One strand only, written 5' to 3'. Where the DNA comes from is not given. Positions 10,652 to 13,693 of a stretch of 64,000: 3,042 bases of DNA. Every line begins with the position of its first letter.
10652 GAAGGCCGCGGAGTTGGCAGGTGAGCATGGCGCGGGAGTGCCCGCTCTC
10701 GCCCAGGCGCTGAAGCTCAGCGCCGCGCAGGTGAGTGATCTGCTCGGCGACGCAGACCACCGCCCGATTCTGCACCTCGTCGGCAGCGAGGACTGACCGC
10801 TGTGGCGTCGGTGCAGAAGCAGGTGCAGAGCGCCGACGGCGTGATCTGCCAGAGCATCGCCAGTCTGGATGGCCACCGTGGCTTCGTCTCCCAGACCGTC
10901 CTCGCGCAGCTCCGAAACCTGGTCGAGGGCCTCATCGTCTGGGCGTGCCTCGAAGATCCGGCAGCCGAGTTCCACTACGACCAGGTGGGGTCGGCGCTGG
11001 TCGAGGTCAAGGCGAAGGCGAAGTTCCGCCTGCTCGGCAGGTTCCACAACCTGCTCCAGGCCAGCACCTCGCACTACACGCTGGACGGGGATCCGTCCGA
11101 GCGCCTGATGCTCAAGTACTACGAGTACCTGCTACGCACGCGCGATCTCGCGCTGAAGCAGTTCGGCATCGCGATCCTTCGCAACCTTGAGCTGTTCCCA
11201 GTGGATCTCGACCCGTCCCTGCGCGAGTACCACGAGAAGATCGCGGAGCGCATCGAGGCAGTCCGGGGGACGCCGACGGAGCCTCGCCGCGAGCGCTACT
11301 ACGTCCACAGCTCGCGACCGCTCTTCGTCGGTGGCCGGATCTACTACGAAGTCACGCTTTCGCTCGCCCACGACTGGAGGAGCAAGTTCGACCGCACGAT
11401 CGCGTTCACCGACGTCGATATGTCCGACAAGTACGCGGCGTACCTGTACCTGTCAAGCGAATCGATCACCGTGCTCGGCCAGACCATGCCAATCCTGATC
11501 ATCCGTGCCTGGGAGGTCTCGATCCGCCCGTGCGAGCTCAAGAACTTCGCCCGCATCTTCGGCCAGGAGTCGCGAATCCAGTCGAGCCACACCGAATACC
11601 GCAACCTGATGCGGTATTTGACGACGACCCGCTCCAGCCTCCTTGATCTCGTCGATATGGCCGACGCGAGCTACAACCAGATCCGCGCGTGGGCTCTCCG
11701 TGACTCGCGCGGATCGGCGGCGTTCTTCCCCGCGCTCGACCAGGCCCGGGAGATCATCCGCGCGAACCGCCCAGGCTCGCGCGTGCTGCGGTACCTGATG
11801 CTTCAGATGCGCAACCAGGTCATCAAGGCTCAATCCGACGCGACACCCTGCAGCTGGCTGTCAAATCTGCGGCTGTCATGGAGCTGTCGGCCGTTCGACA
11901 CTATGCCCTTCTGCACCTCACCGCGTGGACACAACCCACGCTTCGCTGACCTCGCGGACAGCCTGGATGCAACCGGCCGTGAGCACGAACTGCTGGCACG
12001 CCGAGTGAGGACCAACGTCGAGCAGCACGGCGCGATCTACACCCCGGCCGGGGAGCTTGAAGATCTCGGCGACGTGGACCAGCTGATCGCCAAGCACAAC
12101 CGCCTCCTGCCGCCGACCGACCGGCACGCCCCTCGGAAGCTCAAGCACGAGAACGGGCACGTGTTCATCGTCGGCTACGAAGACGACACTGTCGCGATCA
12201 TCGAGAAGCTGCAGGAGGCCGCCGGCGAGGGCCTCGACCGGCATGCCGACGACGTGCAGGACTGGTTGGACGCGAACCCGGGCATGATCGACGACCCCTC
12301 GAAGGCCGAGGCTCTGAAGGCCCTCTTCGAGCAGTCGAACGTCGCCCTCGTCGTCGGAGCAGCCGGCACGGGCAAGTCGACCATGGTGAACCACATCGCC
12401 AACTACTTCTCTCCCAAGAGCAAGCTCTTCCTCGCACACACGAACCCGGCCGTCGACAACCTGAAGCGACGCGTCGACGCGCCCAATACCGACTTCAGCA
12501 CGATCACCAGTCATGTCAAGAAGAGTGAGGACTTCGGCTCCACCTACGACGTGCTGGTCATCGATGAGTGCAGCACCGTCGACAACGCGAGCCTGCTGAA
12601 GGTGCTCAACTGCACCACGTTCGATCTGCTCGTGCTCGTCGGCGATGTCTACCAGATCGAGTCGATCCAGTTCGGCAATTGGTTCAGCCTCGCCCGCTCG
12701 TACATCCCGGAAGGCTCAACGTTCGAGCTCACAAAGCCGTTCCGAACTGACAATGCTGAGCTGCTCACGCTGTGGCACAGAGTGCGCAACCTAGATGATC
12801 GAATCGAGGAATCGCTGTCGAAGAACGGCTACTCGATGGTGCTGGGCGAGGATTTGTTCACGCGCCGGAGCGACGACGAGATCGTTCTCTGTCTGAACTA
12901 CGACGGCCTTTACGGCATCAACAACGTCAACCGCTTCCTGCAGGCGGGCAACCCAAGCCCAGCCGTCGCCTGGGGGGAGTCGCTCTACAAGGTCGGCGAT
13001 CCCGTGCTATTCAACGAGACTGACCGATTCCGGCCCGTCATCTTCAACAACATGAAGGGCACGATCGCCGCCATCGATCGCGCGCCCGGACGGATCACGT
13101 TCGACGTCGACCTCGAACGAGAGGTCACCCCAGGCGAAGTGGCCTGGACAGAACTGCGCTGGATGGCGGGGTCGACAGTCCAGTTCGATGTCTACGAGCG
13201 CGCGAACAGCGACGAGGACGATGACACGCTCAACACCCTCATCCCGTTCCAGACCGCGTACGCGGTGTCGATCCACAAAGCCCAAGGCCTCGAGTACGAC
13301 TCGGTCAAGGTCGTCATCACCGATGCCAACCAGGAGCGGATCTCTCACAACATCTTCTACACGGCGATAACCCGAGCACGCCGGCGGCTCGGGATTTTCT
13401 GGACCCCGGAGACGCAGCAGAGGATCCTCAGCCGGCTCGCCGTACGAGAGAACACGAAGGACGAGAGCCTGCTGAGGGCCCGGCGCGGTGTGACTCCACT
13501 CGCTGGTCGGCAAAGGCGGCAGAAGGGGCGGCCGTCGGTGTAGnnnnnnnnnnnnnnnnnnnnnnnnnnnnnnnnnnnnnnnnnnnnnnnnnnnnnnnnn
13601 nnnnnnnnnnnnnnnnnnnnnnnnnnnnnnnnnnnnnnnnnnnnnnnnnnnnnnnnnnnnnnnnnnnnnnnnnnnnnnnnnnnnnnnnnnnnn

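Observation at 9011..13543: ImmA/IrrE-XRE fusion protein flanked by an unknown 222-aa protein and an unknown N-domain fused to a RecD-like helicase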

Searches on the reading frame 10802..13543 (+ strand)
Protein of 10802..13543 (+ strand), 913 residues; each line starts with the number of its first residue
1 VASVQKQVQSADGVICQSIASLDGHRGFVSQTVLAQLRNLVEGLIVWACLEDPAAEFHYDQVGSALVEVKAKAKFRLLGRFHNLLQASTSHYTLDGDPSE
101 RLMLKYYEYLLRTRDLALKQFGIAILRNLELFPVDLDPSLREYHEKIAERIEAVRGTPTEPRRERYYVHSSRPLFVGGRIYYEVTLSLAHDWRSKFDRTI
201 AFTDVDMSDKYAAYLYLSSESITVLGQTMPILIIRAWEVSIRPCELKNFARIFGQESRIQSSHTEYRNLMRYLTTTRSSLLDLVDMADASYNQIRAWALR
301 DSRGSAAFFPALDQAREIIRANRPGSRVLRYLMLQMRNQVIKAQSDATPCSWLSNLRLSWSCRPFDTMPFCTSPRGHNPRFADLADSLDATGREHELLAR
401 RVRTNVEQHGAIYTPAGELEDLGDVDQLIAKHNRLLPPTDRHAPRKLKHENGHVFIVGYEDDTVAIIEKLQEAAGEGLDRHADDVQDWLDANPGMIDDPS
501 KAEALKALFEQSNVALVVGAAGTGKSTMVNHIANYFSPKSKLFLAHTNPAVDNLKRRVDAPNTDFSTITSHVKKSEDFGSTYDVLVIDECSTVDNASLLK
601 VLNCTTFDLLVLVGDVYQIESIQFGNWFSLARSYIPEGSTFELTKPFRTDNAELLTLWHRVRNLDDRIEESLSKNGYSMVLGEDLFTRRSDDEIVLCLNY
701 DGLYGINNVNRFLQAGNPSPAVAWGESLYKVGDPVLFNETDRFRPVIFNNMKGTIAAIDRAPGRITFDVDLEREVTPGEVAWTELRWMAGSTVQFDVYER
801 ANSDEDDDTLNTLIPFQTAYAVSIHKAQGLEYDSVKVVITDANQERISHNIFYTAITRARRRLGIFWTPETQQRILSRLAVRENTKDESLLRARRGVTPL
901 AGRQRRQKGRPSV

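Call 3: search_protein_families(library=pfam, proteins=[window:10802-13543:+], max_evalue=0.01)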
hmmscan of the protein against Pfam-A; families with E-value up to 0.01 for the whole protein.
window:10802-13543:+ (913 aa): 15 families
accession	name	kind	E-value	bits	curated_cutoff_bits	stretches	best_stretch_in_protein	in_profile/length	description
PF01443.25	Viral_helicase1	-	3e-19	70.2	21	2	516-623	2-101/228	Viral superfamily 1 RNA helicase core domain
PF13604.12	AAA_30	-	1.1e-18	68.1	27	1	502-666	7-173/191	AAA domain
PF13538.12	UvrD_C_2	-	1.1e-12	48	27.4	1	819-865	2-51/52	UvrD-like helicase C-terminal domain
PF13245.12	AAA_19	-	2.2e-12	47.7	25.1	1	510-621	9-131/134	AAA domain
PF13086.12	AAA_11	-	1.1e-07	32.3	27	1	500-560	5-74/257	AAA domain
PF09848.15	SLFN-g3_helicase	-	3.1e-07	30.4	24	1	513-590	2-88/354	Schlafen group 3, DNA/RNA helicase domain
PF13191.12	AAA_16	-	3.6e-05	24.8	32.6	1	504-545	15-57/167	AAA ATPase domain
PF13361.12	UvrD_C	-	0.00026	21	25.6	1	822-868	290-348/350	UvrD-like helicase C-terminal domain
PF04851.21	ResIII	-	0.00041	20.7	22.5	1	504-559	11-74/164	Type III restriction enzyme, res subunit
PF20720.3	nSTAND3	-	0.00058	20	27.2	1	503-543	9-48/155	Novel STAND NTPase 3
PF07728.20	AAA_5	-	0.00096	19.6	22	1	516-603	3-87/139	AAA domain (dynein-related subfamily)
PF13173.12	AAA_14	-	0.0011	19.4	27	1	512-597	2-78/129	AAA domain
PF03193.22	RsgA_GTPase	-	0.0013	19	30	1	497-534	92-128/174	RsgA GTPase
PF13479.12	AAA_24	-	0.0025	18.1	27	1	514-591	4-74/195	AAA domain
PF00580.27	UvrD-helicase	-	0.0065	16.6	23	0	503-571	4-68/271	UvrD/REP helicase N-terminal domain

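Call 4: search_protein_families(library=padloc, proteins=[window:10802-13543:+], max_evalue=0.01)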
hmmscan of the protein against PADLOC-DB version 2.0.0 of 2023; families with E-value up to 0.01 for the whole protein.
window:10802-13543:+ (913 aa): 28 families (the best 25 are shown)
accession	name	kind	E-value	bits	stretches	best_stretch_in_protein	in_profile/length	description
PDLC05035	PDC-S53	-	0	1312.3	1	1-897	1-896/900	-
PDLC05064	PDC-S68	-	8.1e-25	84.7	2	810-895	1042-1123/1273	-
PDLC05066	PDC-S68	-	1.6e-24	84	2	818-871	997-1050/1202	-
PDLC05065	PDC-S68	-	5.4e-22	75.5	2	782-872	977-1060/1221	-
PDLC01734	typeIV_RecD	-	9.8e-20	68.4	2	500-657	343-511/763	RecD_0_IVD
PDLC01148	RecD_like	-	1.4e-12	44.8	2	817-861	632-674/719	RecD/Tra ATPase fused to N-terminal HHH domain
PDLC04476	PDC-M16A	-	1.7e-12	44.5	2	819-873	423-479/691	-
PDLC04475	PDC-M16A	-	3.8e-11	40.2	1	819-888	435-504/721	-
PDLC04173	GajB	-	9.4e-10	36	1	511-560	8-58/471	-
PDLC03802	RTasHel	-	2.5e-09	34.6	1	804-869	586-653/675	DRT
PDLC02350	AbiO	-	3.9e-09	33.8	1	509-656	191-334/468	AbiO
PDLC02372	Nhi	-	5.7e-09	33.1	1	508-650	198-331/470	-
PDLC04472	PDC-M16A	-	7.5e-08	29.2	1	819-879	649-711/930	-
PDLC00122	GajB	-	1.5e-07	28.7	1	820-881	424-486/502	UrvD helicase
PDLC03920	MkoA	-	2.2e-06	24.2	1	137-561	260-684/1112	-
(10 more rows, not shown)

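Call 5: search_protein_families(library=ncbifam, proteins=[window:10802-13543:+], max_evalue=0.01)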
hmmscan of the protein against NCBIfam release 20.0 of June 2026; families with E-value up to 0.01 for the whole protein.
window:10802-13543:+ (913 aa): 12 families
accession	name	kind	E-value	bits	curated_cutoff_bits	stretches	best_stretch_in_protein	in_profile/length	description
TIGR01448.2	helicase_RecD2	equivalog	1.8e-33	115.7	500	1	402-877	214-698/713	SF1B family DNA helicase RecD2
TIGR01447.1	recD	equivalog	1.6e-26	93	310.15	2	811-883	518-590/597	exodeoxyribonuclease V subunit alpha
TIGR02768.1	TraA_Ti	equivalog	2.5e-17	62.5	590.45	2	461-628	328-495/751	Ti-type conjugative transfer relaxase TraA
NF008127.0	PRK10875.1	equivalog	7.7e-14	51.1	671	1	813-891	537-610/619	exodeoxyribonuclease V subunit alpha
NF010464.0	PRK13889.1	subfamily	1.2e-12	46.5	1015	2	494-628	344-482/992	conjugal transfer relaxase TraA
NF010402.0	PRK13826.1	subfamily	2e-06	26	1317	0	819-872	693-742/1102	Dtr system oriT relaxase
TIGR02760.1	TraI_TIGR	equivalog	0.0003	18.3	929.85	1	512-632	1036-1165/1960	conjugative transfer relaxase/helicase TraI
TIGR00376.1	TIGR00376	hypoth_equivalog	0.00068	18.2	348.9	0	498-557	160-221/639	IGHMBP2 family helicase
NF041258.1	motor_HelR_2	exception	0.00086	17.6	1100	1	807-870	640-705/713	RNA polymerase recycling motor ATPase HelR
NF040671.1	PLuB_AAA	exception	0.0031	14.9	999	1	498-576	817-897/1256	PLuB system helicase-like protein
NF041464.1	HelD_BACSU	equivalog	0.0052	14.7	419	0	824-872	718-768/779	RNA polymerase recycling motor HelD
NF010340.0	PRK13768.1-2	equivalog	0.0069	16.2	293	0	515-574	6-66/265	GTPase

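Call 14: find_encoding_contigs(protein=window:10802-13543:+, flank=10000, max_places=6)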
Protein window:10802-13543:+ (913 aa): no gene with exactly this product is on record in the collection.

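Call 17: find_homologous_proteins(query=window:10802-13540:+, max_evalue=0.00001)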
Query window:10802-13540:+ (913 aa): 3737 proteins with E <= 0.00001 among 8000 candidates; the best 120 are listed.
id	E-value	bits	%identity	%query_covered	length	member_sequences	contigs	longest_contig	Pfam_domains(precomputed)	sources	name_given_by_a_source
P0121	0.0e+0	2091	100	100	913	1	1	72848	PF13538.13,PF13086.13,PF01443.25,PF13604.13,PF13245.13,PF09848.16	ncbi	-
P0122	0.0e+0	1920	92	100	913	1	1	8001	PF13538.13,PF13086.13,PF01443.25,PF13604.13,PF13245.13,PF09848.16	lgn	-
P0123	0.0e+0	1904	92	100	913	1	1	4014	PF13538.13,PF13086.13,PF01443.25,PF13604.13,PF13245.13,PF09848.16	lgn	-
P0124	0.0e+0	1876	90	100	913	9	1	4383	PF13538.13,PF13086.13,PF01443.25,PF13604.13,PF13245.13,PF09848.16,PF07728.21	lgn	-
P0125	0.0e+0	1853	89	100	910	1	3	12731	PF13538.13,PF13086.13,PF01443.25,PF13604.13,PF13245.13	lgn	-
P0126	0.0e+0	1842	89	100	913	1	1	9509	PF13538.13,PF13086.13,PF01443.25,PF13604.13,PF13245.13,PF09848.16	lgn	-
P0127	0.0e+0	1831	88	100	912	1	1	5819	PF13538.13,PF13086.13,PF01443.25,PF13604.13,PF13245.13,PF09848.16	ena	-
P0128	0.0e+0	1829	88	100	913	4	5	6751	PF13538.13,PF13086.13,PF01443.25,PF13604.13,PF13245.13,PF09848.16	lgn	-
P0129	0.0e+0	1821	88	100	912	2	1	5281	PF13538.13,PF13086.13,PF01443.25,PF13604.13,PF13245.13,PF09848.16,PF07728.21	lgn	-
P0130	0.0e+0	1820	88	100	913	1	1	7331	PF13538.13,PF13086.13,PF01443.25,PF13604.13,PF13245.13,PF09848.16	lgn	-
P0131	0.0e+0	1796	87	99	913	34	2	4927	PF13538.13,PF13086.13,PF01443.25,PF13604.13,PF13245.13,PF09848.16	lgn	-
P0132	0.0e+0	1794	86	100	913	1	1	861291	PF13538.13,PF13086.13,PF01443.25,PF13604.13,PF13245.13,PF09848.16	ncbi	ncbi:ATP-dependent DNA helicase [Terrabacter sp. AAH1]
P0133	0.0e+0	1791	86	100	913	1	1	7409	PF13538.13,PF13086.13,PF01443.25,PF13604.13,PF13245.13,PF09848.16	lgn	-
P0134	0.0e+0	1768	86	98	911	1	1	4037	PF13538.13,PF13086.13,PF01443.25,PF13604.13,PF13245.13,PF09848.16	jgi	jgi:hypothetical protein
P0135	0.0e+0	1738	84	100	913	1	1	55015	PF13538.13,PF13086.13,PF01443.25,PF13604.13,PF13245.13,PF09848.16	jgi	jgi:energy-coupling factor transporter ATP-binding protein EcfA2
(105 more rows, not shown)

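Call 19: find_related_loci(query=A1, collection=genome_contigs, flank=7000)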
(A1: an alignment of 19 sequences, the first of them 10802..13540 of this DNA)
Query A1 (913 aa) in genome_contigs; peptide patterns used: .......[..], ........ (x = any residue, [..] = any of these).
599 stretches matched a pattern (row limit reached: there are more); 552 encode a relative of the query (tblastn E <= 1e-3); the best 80 are kept; 80 distinct loci.
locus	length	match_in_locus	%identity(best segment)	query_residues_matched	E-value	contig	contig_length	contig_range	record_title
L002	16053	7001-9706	87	1-902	0e+0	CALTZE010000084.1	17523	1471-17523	MAG: uncultured Marmoricola sp. isolate sJfjQMKYbb_bin.20.MAG genome assembly, contig: NODE_672_length_17523_cov_17.6229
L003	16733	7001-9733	80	1-911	0e+0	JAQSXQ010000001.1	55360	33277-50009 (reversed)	MAG: Mycobacterium sp. isolate L_E1_T20_A_bin.21 scaffold_731, whole genome shotgun sequence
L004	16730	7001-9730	80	1-910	0e+0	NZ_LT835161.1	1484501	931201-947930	Kocuria massiliensis strain Marseille-P3598, whole genome shotgun sequence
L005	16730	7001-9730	79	1-910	0e+0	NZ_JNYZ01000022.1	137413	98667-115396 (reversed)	Amycolatopsis jejuensis strain NRRL B-24427 contig22.1, whole genome shotgun sequence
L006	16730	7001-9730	78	1-910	0e+0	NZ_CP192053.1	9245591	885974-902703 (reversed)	Kribbella sp. CA-245084 chromosome, complete genome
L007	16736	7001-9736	73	1-910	0e+0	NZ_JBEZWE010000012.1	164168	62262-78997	Streptomyces sp. NPDC029526 NPDC029526_35_B12.ctg-0012, whole genome shotgun sequence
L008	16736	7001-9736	73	1-910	0e+0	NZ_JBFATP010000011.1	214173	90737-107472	Streptomyces sp. NPDC052693 NPDC052693_79_G9.ctg-0011, whole genome shotgun sequence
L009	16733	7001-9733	72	1-910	0e+0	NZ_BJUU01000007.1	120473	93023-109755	Agrococcus baldri strain NBRC 103055 sequence07, whole genome shotgun sequence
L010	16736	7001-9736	72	1-910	0e+0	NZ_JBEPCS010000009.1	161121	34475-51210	Streptomyces sp. NPDC000658 NPDC000658_15_G4.ctg-0009, whole genome shotgun sequence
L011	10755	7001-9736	73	1-910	0e+0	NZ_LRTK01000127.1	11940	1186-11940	Frankia sp. EI5c UG55_1127, whole genome shotgun sequence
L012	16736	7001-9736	72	1-910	0e+0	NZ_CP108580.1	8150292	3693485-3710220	Streptomyces sp. NBC_01190 chromosome, complete genome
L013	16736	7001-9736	72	1-910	0e+0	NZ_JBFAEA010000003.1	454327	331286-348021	Streptomyces sp. NPDC020742 NPDC020742_137_D2.ctg-0003, whole genome shotgun sequence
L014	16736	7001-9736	72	1-910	0e+0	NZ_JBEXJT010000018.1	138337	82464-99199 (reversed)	Kitasatospora sp. NPDC004723 NPDC004723_8_H1.ctg-0018, whole genome shotgun sequence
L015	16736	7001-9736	71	1-910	0e+0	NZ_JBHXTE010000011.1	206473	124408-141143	Streptomyces sp. NPDC127108 NPDC127108_T45_E1.ctg-0011, whole genome shotgun sequence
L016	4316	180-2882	72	1-901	0e+0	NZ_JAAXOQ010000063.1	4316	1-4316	Tsukamurella spumae strain DSM 44113 W9837_63, whole genome shotgun sequence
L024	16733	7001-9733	67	1-910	0e+0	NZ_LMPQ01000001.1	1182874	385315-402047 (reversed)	Frigoribacterium sp. Leaf186 contig_1, whole genome shotgun sequence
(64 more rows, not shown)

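Call 34: search_solved_structures(query=A3, max_evalue=0.01, show_alignments=0)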
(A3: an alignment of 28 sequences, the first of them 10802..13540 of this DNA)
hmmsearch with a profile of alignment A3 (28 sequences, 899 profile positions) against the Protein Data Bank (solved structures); distinct sequences matched with E-value up to 0.01: 29.
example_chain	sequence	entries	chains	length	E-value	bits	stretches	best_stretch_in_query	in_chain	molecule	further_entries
8bns_A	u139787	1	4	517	5.9e-14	54.1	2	501-663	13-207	AAA ATPase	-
3e1s_A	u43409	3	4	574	3.1e-11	45.1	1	812-860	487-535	Exodeoxyribonuclease V, subunit RecD | Exodeoxyribonuclease V, subunit RecD, putative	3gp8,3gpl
1w36_D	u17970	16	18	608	1.3e-08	36.4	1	815-864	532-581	EXODEOXYRIBONUCLEASE V ALPHA CHAIN | RecBCD enzyme subunit RecD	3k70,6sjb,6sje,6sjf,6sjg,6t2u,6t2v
5ld2_D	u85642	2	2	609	1.3e-08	36.4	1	815-864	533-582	RecBCD enzyme subunit RecD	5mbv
9kwf_B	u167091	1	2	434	1.9e-08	35.9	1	499-612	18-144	Putative deoxyribonuclease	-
8bnv_A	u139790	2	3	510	2.6e-05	25.5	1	502-867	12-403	AAA family ATPase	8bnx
7bil_A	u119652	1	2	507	3.1e-05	25.2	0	810-858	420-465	PIF1 helicase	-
7oar_A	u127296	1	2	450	3.9e-05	24.9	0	810-858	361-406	Pif1 helicase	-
6s3e_A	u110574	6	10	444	4.5e-05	24.7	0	810-858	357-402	PIF1 helicase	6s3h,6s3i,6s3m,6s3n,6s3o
6s3p_A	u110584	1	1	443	4.7e-05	24.6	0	810-858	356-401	PIF1 helicase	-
6xzt_A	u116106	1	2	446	5.5e-05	24.4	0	810-858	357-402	PIF1 helicase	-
7ada_A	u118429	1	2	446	5.7e-05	24.4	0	810-858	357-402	PIF1 helicase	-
2og2_A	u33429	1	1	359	6.3e-05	24.2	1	421-597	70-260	Putative signal recognition particle receptor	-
3b9q_A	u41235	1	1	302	6.9e-05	24.1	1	440-597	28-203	Chloroplast SRP receptor homolog, alpha subunit CPFTSY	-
8rix_A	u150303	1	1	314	7.2e-05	24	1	439-597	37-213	Cell division protein FtsY homolog, chloroplastic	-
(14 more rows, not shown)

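Call 59: search_protein_families(library=pfam, proteins=[L024:3685-6627:+], max_evalue=0.001)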
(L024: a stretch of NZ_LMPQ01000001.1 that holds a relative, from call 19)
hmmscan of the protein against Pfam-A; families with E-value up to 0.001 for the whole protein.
L024:3685-6627:+ (980 aa): 7 families
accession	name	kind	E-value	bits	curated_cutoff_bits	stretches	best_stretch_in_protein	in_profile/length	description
PF18766.7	SWI2_SNF2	-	1.5e-53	182.1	26.7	1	256-485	1-217/221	SWI2/SNF2 ATPase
PF04851.21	ResIII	-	2.3e-24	86.6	22.5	1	252-416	3-162/164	Type III restriction enzyme, res subunit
PF04313.20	HSDR_N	-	2e-23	83.8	25.1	1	6-189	2-176/198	Type I restriction enzyme R protein N terminus (HSDR_N)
PF22679.2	T1R_D3-like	-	7.8e-17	62.6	27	1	582-659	82-156/158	Type I restriction enzyme subunit R domain 3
PF13191.12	AAA_16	-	1.9e-06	28.9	32.6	1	252-395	3-148/167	AAA ATPase domain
PF11867.13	T1RH-like_C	-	2e-06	27.9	26.8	1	646-974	8-323/329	Type I restriction enzyme HindI endonuclease subunit-like, C-terminal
PF00270.35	DEAD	-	4.6e-06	26.9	26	1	280-416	21-160/167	DEAD/DEAH box helicase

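Call 60: search_protein_families(library=padloc, proteins=[L024:3685-6627:+], max_evalue=0.001)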
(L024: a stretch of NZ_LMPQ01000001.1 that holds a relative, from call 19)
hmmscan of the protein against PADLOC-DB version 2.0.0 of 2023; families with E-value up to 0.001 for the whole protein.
L024:3685-6627:+ (980 aa): 10 families
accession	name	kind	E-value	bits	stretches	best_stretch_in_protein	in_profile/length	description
PDLC03040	REase_I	-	4e-95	317.6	1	4-953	3-995/1029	Type I restriction enzyme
PDLC03044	REase_I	-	1.5e-48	163.6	2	84-514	84-514/1034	Type I restriction enzyme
PDLC03048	REase_I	-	2e-45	153.3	2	86-483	71-477/976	Type I restriction enzyme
PDLC03041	REase_I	-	2.9e-42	142.8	1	238-670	300-741/1099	Type I restriction enzyme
PDLC03046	REase_I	-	1.9e-26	90.3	3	127-331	124-338/1025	Type I restriction enzyme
PDLC03045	REase_I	-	1.2e-20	71.2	2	137-476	136-484/995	Type I restriction enzyme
PDLC02707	PbeA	-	6.4e-10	36.3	1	248-464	248-458/672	PbeA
PDLC02704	PbeA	-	2.2e-07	27.8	1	252-460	254-459/682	PbeA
PDLC03597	REase_MTase_IIG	-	2.2e-06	23.5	1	248-335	163-247/1646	Type IIG restriction enzyme-methyltransferase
PDLC03043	REase_I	-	9.6e-06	22.9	1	81-176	96-188/313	Type I restriction enzyme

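Call 74: search_protein_families(library=phrogs, proteins=[window:10802-13543:+], max_evalue=0.001)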
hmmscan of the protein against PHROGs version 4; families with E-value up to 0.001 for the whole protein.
window:10802-13543:+ (913 aa): 5 families
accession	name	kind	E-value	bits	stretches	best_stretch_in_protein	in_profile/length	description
phrog_325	-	DNA, RNA and nucleotide metabolism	4.5e-66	224.8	1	2-872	64-873/986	Dda-like helicase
phrog_4412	-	DNA, RNA and nucleotide metabolism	1.5e-29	103.9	2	502-671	336-511/743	exonuclease V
phrog_1967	-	DNA, RNA and nucleotide metabolism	1.4e-12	48.1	2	506-569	162-230/776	DNA helicase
phrog_16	-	DNA, RNA and nucleotide metabolism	4e-05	23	1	505-604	283-403/986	DNA helicase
phrog_25411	-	unknown function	0.0004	20.2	0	565-623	337-393/627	-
